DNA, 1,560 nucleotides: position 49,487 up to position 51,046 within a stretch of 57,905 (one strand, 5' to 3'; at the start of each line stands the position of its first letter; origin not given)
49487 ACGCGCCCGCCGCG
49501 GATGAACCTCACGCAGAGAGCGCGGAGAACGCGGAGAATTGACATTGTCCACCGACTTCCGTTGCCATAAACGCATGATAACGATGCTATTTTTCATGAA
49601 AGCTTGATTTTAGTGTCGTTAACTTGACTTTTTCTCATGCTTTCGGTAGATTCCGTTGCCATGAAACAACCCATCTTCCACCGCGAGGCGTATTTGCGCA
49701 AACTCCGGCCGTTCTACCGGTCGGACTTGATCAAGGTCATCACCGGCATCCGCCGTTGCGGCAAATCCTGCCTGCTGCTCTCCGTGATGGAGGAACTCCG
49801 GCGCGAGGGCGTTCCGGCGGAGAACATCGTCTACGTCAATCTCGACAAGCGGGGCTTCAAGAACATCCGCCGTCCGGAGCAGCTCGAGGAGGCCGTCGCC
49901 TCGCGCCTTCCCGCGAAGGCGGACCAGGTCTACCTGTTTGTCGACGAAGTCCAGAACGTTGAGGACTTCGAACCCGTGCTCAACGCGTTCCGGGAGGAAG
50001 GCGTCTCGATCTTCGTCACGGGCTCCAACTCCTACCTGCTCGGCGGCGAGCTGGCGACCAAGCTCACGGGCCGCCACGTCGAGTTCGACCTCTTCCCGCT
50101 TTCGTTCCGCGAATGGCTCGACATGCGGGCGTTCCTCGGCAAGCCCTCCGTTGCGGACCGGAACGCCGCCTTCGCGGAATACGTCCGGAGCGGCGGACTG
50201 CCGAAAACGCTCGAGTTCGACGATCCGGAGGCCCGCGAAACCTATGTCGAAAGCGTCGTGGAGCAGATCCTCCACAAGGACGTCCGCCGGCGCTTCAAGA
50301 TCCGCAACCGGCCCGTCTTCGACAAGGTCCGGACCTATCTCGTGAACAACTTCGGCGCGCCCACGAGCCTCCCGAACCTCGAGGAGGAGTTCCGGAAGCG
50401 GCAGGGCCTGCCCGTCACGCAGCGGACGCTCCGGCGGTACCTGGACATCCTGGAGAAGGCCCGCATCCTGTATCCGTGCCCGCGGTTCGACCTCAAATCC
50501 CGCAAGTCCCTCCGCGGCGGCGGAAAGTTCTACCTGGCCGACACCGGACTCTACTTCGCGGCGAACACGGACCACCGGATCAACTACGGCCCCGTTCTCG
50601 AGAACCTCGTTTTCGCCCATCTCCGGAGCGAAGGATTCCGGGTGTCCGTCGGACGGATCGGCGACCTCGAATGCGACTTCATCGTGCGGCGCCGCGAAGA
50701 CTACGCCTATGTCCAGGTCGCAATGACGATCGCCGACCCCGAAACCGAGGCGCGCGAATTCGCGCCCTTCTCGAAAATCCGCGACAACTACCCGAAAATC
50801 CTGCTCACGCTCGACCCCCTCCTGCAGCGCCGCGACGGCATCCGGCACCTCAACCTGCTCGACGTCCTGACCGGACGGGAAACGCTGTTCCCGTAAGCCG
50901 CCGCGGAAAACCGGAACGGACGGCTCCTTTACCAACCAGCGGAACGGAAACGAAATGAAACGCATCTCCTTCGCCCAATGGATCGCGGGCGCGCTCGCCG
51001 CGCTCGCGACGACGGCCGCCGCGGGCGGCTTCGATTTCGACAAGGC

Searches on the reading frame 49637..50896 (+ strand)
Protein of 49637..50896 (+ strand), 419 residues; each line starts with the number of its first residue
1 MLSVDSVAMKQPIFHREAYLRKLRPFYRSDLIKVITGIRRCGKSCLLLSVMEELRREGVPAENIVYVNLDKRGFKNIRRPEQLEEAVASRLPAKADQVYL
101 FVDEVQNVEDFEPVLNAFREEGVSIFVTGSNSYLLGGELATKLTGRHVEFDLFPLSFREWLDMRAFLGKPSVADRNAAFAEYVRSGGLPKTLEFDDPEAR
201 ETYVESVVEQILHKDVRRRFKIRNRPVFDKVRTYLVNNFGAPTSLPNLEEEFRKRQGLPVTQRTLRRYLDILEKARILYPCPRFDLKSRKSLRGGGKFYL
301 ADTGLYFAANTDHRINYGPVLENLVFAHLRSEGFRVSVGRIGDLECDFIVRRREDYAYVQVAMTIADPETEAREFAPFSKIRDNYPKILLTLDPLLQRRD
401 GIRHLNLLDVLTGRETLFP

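Call 7: search_protein_families(library=pfam, proteins=[window:49637-50896:+], max_evalue=0.01)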
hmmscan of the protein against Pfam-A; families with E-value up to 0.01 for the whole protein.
window:49637-50896:+ (419 aa): 4 families
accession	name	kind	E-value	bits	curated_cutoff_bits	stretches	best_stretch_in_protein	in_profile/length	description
PF13173.12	AAA_14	-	8.3e-33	113.6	27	1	31-161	3-129/129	AAA domain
PF13635.12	DUF4143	-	3.1e-16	60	28.1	1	214-361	2-157/160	Domain of unknown function (DUF4143)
PF01637.24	ATPase_2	-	2.2e-06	28.1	33.2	1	14-119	2-106/225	ATPase domain predominantly from Archaea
PF13401.12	AAA_22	-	0.0026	18.5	27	0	31-108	6-96/130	AAA domain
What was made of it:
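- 49637..50896 (+): AAA_14/DUF4143 ATPase gene next to the array. Call 7.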
